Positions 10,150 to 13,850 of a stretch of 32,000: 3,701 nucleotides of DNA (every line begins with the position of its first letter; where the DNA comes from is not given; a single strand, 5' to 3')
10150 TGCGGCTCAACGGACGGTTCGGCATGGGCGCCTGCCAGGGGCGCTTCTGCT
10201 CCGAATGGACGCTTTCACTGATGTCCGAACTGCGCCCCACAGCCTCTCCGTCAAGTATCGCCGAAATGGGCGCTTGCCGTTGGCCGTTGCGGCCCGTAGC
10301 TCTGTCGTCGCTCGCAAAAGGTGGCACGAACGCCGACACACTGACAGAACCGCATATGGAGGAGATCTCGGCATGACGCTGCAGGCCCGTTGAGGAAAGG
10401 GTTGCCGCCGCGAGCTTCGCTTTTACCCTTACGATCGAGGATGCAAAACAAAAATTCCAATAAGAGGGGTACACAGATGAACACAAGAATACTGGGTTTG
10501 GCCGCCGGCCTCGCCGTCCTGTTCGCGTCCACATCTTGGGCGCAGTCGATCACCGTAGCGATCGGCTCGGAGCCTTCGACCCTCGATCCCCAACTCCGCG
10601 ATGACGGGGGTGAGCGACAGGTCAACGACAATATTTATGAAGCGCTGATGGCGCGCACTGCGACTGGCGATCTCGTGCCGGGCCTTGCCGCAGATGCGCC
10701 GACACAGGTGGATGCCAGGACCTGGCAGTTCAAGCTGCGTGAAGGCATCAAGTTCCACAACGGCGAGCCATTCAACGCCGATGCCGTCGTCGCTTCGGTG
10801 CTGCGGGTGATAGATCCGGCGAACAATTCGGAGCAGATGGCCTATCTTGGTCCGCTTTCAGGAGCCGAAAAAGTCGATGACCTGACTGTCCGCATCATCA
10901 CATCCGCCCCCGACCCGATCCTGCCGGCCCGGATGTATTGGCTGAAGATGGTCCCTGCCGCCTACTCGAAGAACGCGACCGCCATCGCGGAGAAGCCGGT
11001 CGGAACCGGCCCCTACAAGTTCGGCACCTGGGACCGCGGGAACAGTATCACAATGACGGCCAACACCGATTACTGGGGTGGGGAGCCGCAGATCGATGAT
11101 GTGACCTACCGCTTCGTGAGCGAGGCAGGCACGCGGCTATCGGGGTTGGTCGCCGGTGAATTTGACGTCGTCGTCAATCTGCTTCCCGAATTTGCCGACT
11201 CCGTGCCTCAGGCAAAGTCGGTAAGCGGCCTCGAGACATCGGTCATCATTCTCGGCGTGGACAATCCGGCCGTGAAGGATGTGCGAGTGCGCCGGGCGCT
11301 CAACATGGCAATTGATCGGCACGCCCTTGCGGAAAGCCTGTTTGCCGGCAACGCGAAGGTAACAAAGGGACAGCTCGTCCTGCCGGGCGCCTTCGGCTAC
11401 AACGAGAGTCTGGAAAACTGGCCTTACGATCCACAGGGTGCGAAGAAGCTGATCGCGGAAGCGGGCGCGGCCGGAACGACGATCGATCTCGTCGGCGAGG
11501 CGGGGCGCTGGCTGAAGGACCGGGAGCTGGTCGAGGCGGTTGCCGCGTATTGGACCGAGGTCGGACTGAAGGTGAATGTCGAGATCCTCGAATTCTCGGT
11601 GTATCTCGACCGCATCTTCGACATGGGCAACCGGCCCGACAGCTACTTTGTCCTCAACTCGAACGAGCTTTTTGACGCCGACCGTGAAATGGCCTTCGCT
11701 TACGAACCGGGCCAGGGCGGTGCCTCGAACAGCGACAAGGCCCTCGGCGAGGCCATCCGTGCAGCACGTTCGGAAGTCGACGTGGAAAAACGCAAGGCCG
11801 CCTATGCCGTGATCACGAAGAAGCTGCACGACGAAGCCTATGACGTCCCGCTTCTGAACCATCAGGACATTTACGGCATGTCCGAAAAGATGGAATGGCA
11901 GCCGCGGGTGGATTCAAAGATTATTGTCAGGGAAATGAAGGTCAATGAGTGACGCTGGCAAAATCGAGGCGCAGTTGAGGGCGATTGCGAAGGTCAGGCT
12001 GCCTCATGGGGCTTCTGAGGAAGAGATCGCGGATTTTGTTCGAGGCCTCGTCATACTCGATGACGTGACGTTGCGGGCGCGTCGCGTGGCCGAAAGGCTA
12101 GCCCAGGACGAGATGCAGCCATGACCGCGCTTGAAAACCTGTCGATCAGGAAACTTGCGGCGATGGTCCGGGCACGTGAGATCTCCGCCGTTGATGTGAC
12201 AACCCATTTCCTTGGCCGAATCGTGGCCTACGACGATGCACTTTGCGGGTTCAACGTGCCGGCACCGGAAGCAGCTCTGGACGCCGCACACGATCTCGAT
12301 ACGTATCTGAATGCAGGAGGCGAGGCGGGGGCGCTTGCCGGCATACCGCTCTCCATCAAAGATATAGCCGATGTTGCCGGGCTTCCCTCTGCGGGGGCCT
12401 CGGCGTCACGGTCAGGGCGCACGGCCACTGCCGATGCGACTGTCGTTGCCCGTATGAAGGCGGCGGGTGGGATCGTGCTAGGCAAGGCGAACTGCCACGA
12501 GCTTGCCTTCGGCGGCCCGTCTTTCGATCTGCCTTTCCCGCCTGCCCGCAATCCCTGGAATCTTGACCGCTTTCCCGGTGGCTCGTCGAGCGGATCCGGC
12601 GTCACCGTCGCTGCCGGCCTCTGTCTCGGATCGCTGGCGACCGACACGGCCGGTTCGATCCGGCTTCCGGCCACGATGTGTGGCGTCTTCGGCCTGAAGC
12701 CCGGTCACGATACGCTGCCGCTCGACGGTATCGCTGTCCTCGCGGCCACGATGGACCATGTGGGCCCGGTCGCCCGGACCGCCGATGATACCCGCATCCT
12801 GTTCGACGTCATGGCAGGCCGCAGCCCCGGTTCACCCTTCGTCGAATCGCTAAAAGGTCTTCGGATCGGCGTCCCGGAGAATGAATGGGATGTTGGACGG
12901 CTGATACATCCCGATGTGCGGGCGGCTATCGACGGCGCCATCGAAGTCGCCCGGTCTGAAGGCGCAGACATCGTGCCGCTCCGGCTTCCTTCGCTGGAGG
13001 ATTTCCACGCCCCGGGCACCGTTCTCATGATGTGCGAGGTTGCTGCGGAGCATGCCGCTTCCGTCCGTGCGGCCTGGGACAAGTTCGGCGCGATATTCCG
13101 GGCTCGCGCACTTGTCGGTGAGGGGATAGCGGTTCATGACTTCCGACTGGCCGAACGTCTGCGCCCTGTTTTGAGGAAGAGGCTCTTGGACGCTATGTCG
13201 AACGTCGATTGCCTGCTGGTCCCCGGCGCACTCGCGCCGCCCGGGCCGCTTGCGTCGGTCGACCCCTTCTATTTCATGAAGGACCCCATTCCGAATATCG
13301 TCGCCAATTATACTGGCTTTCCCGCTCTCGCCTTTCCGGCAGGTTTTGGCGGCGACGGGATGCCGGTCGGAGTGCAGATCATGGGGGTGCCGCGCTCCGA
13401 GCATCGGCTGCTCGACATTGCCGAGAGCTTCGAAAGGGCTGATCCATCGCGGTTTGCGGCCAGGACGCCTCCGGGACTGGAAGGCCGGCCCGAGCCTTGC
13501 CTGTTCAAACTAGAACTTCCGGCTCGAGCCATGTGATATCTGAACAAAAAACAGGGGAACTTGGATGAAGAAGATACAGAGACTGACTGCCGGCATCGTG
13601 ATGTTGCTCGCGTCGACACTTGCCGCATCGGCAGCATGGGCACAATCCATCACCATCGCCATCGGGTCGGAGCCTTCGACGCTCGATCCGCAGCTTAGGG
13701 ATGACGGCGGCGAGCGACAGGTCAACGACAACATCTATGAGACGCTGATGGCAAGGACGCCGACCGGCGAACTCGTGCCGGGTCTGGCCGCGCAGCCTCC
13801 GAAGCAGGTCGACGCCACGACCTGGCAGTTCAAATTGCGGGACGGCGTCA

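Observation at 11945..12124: Hidden 59-codon ORF translationally coupled between binding protein and amidase: possible GatC/AtzG-like amidase subunit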

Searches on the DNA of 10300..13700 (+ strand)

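Call 31: search_dna_similar(query=window:10300-13700:+, collection=plasmids, mode=near, max_rows=15)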
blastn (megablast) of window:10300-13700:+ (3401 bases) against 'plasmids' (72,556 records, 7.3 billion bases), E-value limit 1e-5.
Records with a match: 64; places in all: 64; records where one place covers at least 80% of the query: 58.
Best place of each record, by identity: >=99% 44; 95-99% 2; 80-90% 17; 60-80% 1.
By first word of the organism name: Sinorhizobium 63; Shinella 1.
By predicted mobility (MOB-suite, as given by PLSDB): conjugative 60; non-mobilizable 3; mobilizable 1.
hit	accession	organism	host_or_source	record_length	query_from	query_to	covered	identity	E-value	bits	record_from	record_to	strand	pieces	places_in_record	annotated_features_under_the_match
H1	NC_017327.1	Sinorhizobium meliloti SM11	-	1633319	1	3401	100%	100.0%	0e+0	6281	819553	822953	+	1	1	none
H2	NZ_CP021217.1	Sinorhizobium meliloti RU11/001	-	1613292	1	3401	100%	100.0%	0e+0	6281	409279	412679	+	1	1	none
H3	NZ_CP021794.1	Sinorhizobium meliloti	Medicago sativa,Single Cell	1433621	1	3401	100%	99.9%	0e+0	6259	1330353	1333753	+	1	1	none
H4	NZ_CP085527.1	Sinorhizobium meliloti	Medicago,cell culture,lupulina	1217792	1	3401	100%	99.9%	0e+0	6259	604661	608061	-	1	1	none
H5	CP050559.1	Sinorhizobium meliloti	Melilotus officinalis,cell culture,root ...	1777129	1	3401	100%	99.9%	0e+0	6259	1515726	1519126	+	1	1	ABC transporter substrate-binding protein (x2) | amidase | hypothetical protein | FAD-dependent oxidoreductase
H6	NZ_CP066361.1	Sinorhizobium meliloti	Medicago lupulina L.,nodules of ...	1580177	1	3401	100%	99.9%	0e+0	6259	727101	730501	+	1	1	none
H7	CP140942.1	Sinorhizobium meliloti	Medicago lupulina,whole organism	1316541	1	3401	100%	99.9%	0e+0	6259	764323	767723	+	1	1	ABC transporter substrate-binding protein (x2) | amidase | hypothetical protein | FAD-dependent oxidoreductase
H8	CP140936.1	Sinorhizobium meliloti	Medicago lupulina,whole organism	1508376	1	3401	100%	99.9%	0e+0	6259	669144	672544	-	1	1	ABC transporter substrate-binding protein (x2) | amidase | hypothetical protein | FAD-dependent oxidoreductase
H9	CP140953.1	Sinorhizobium meliloti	Medicago lupulina,whole organism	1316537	1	3401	100%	99.9%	0e+0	6259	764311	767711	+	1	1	ABC transporter substrate-binding protein (x2) | amidase | hypothetical protein | FAD-dependent oxidoreductase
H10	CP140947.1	Sinorhizobium meliloti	Medicago lupulina,whole organism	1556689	1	3401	100%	99.9%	0e+0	6259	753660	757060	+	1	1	ABC transporter substrate-binding protein (x2) | amidase | hypothetical protein | FAD-dependent oxidoreductase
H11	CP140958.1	Sinorhizobium meliloti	Medicago lupulina,whole organism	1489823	1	3401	100%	99.9%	0e+0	6259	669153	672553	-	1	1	ABC transporter substrate-binding protein (x2) | amidase | hypothetical protein | FAD-dependent oxidoreductase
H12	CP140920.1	Sinorhizobium meliloti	Medicago lupulina,whole organism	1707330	1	3401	100%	99.6%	0e+0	6204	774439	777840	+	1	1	ABC transporter substrate-binding protein (x2) | amidase | hypothetical protein | FAD-dependent oxidoreductase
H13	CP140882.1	Sinorhizobium meliloti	Medicago lupulina,whole organism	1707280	1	3401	100%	99.6%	0e+0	6204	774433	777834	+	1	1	ABC transporter substrate-binding protein (x2) | amidase | hypothetical protein | FAD-dependent oxidoreductase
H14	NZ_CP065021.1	Sinorhizobium meliloti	Medicago sativa subsp. varia (Martyn) ...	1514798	1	3401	100%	99.5%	0e+0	6181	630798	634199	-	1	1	none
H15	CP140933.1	Sinorhizobium meliloti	Medicago lupulina,whole organism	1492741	1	3401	100%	99.5%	0e+0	6181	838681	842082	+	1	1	ABC transporter substrate-binding protein (x2) | amidase | hypothetical protein | FAD-dependent oxidoreductase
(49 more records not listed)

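Call 32: get_annotated_region(hit=H5, flank=9000)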
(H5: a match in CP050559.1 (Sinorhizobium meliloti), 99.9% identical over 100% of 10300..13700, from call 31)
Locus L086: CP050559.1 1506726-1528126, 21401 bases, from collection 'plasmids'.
description: Sinorhizobium meliloti strain RCAM1115 plasmid p_1, complete sequence
organism: Sinorhizobium meliloti (NCBI taxid 382)
taxonomy: Bacteria; Pseudomonadota; Alphaproteobacteria; Hyphomicrobiales; Rhizobiaceae; Sinorhizobium; Sinorhizobium meliloti
host: -; source: Melilotus officinalis,cell culture,root nodule; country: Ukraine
typing (MOB-suite, as given by PLSDB): conjugative; relaxase MOBQ,MOBQ; mating-pair formation MPF_T
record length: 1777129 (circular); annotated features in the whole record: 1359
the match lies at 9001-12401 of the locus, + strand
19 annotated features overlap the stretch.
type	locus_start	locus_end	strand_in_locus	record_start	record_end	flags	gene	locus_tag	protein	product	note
CDS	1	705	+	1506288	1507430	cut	-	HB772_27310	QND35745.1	acyl-CoA dehydrogenase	-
CDS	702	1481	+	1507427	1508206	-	-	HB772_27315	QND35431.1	3-ketoacyl-ACP reductase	-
CDS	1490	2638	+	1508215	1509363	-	-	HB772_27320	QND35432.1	dihydrodipicolinate synthase family protein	-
CDS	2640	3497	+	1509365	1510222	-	-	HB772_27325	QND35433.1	sugar phosphate isomerase/epimerase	-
CDS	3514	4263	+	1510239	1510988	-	-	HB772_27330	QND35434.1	electron transfer flavoprotein subunit beta/FixA family protein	-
CDS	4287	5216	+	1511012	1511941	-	-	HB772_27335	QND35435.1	electron transfer flavoprotein subunit alpha/FixB family protein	-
CDS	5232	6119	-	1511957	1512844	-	-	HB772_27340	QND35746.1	LysR family transcriptional regulator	-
CDS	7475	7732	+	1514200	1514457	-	-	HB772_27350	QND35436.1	2Fe-2S iron-sulfur cluster binding domain-containing protein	-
CDS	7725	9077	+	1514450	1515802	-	-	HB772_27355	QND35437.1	FAD-dependent oxidoreductase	-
CDS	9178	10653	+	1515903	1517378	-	-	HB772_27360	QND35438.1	ABC transporter substrate-binding protein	-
CDS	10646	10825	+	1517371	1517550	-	-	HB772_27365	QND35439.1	hypothetical protein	-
CDS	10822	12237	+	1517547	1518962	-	-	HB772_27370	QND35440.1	amidase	-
CDS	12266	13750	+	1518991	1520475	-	-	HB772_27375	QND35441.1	ABC transporter substrate-binding protein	-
CDS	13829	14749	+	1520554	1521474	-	-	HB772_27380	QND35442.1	ABC transporter permease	-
CDS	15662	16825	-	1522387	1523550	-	-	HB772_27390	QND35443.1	IS4-like element ISRm16 family transposase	-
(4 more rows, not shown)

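Call 56: search_dna_similar(query=window:11800-12400:+, collection=plasmids, mode=near, max_rows=60, rows=spread)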
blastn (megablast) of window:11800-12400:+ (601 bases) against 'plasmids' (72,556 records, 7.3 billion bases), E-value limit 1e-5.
Records with a match: 46; places in all: 46; records where one place covers at least 80% of the query: 46.
Best place of each record, by identity: >=99% 32; 95-99% 14.
By first word of the organism name: Sinorhizobium 46.
By predicted mobility (MOB-suite, as given by PLSDB): conjugative 46.
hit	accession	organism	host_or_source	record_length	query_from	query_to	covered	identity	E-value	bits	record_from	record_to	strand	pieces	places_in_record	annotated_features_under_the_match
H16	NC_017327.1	Sinorhizobium meliloti SM11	-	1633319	1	601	100%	100.0%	0e+0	1110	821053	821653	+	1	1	none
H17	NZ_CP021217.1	Sinorhizobium meliloti RU11/001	-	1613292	1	601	100%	100.0%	0e+0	1110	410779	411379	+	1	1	none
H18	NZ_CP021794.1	Sinorhizobium meliloti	Medicago sativa,Single Cell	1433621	1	601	100%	99.7%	0e+0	1099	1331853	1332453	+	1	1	none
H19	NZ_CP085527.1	Sinorhizobium meliloti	Medicago,cell culture,lupulina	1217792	1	601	100%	99.7%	0e+0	1099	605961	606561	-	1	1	none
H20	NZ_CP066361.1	Sinorhizobium meliloti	Medicago lupulina L.,nodules of ...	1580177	1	601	100%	99.7%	0e+0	1099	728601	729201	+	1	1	none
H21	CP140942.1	Sinorhizobium meliloti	Medicago lupulina,whole organism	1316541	1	601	100%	99.7%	0e+0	1099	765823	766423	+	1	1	amidase | hypothetical protein | ABC transporter substrate-binding protein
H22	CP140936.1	Sinorhizobium meliloti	Medicago lupulina,whole organism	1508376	1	601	100%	99.7%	0e+0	1099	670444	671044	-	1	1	amidase | hypothetical protein | ABC transporter substrate-binding protein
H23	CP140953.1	Sinorhizobium meliloti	Medicago lupulina,whole organism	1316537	1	601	100%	99.7%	0e+0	1099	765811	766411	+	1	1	amidase | hypothetical protein | ABC transporter substrate-binding protein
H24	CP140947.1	Sinorhizobium meliloti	Medicago lupulina,whole organism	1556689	1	601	100%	99.7%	0e+0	1099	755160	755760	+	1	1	amidase | hypothetical protein | ABC transporter substrate-binding protein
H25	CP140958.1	Sinorhizobium meliloti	Medicago lupulina,whole organism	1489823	1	601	100%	99.7%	0e+0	1099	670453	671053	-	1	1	amidase | hypothetical protein | ABC transporter substrate-binding protein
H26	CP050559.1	Sinorhizobium meliloti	Melilotus officinalis,cell culture,root ...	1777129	1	601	100%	99.5%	0e+0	1094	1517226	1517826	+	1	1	amidase | hypothetical protein | ABC transporter substrate-binding protein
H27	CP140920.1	Sinorhizobium meliloti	Medicago lupulina,whole organism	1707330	1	601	100%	99.3%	0e+0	1088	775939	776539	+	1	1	amidase | hypothetical protein | ABC transporter substrate-binding protein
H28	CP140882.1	Sinorhizobium meliloti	Medicago lupulina,whole organism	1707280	1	601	100%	99.3%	0e+0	1088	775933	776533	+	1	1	amidase | hypothetical protein | ABC transporter substrate-binding protein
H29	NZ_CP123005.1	Sinorhizobium meliloti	Medicago sativa,cell culture,nodules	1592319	1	601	100%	99.3%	0e+0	1088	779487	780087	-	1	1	none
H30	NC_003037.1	Sinorhizobium meliloti 1021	-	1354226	1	601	100%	99.2%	0e+0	1083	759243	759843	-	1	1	none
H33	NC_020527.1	Sinorhizobium meliloti 2011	-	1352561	1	601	100%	99.2%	0e+0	1083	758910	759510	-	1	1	none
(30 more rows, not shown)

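Call 57: get_annotated_region(hit=H33, flank=4000)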
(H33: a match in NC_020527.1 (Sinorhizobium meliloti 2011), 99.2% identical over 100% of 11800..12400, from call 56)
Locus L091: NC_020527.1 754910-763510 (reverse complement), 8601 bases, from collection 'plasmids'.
description: Sinorhizobium meliloti 2011 plasmid pSymA, complete sequence
organism: Sinorhizobium meliloti 2011 (NCBI taxid 1286640)
taxonomy: Bacteria; Pseudomonadota; Alphaproteobacteria; Hyphomicrobiales; Rhizobiaceae; Sinorhizobium; Sinorhizobium meliloti; Sinorhizobium meliloti 2011
host: -; source: -; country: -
typing (MOB-suite, as given by PLSDB): conjugative; relaxase MOBQ; mating-pair formation MPF_T
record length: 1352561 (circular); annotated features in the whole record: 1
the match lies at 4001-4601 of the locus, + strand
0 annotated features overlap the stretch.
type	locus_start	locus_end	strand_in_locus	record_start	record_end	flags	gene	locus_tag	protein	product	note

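Call 85: get_annotated_region(hit=H7, flank=19000)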
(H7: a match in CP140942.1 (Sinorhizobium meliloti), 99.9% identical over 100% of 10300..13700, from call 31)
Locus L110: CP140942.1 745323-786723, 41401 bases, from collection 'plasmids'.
description: Sinorhizobium meliloti strain ml66 plasmid pSymA, complete sequence
organism: Sinorhizobium meliloti (NCBI taxid 382)
taxonomy: Bacteria; Pseudomonadota; Alphaproteobacteria; Hyphomicrobiales; Rhizobiaceae; Sinorhizobium; Sinorhizobium meliloti
host: -; source: Medicago lupulina,whole organism; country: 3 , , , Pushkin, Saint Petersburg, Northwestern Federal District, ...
typing (MOB-suite, as given by PLSDB): conjugative; relaxase MOBQ; mating-pair formation MPF_T
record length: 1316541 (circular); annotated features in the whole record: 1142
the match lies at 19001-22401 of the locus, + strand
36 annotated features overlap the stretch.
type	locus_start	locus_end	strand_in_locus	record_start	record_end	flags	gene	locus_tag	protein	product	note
CDS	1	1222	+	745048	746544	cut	-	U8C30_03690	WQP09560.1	aldehyde dehydrogenase family protein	-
CDS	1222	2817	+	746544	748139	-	-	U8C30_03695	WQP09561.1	GMC family oxidoreductase N-terminal domain-containing protein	-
CDS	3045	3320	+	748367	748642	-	-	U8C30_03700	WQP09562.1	type II toxin-antitoxin system ParD family antitoxin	-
CDS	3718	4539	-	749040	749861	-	-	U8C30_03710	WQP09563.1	aldo/keto reductase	-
CDS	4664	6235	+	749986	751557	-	-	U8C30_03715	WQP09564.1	acyl CoA:acetate/3-ketoacid CoA transferase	-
CDS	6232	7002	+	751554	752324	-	-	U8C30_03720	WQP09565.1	enoyl-CoA hydratase/isomerase family protein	-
CDS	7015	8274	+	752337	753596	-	-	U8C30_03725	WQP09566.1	glycerate kinase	-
CDS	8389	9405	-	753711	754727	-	-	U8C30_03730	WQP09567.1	aldo/keto reductase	-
CDS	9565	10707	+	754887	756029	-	-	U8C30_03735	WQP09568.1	acyl-CoA dehydrogenase family protein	-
CDS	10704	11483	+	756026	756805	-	-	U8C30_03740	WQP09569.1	3-ketoacyl-ACP reductase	-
CDS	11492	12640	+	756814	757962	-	-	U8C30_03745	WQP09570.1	dihydrodipicolinate synthase family protein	-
CDS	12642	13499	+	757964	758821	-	-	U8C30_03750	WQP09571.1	sugar phosphate isomerase/epimerase family protein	-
CDS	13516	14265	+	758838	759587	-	-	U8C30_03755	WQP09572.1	electron transfer flavoprotein subunit beta/FixA family protein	-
CDS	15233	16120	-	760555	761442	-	-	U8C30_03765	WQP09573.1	LysR family transcriptional regulator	-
CDS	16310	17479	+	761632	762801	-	-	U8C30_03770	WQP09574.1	FAD-dependent oxidoreductase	-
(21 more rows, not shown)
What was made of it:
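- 10477..11952 (+): Family-5 periplasmic solute-binding protein gene with a Sec signal peptide (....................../QS). It is the upstream neighbour here but not in all lineages. PGAP coordinates: calls 32, 85.
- Checked: PGAP calls it a 'hypothetical protein' in many S. meliloti megaplasmid records (calls 31, 32, 56, 85).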
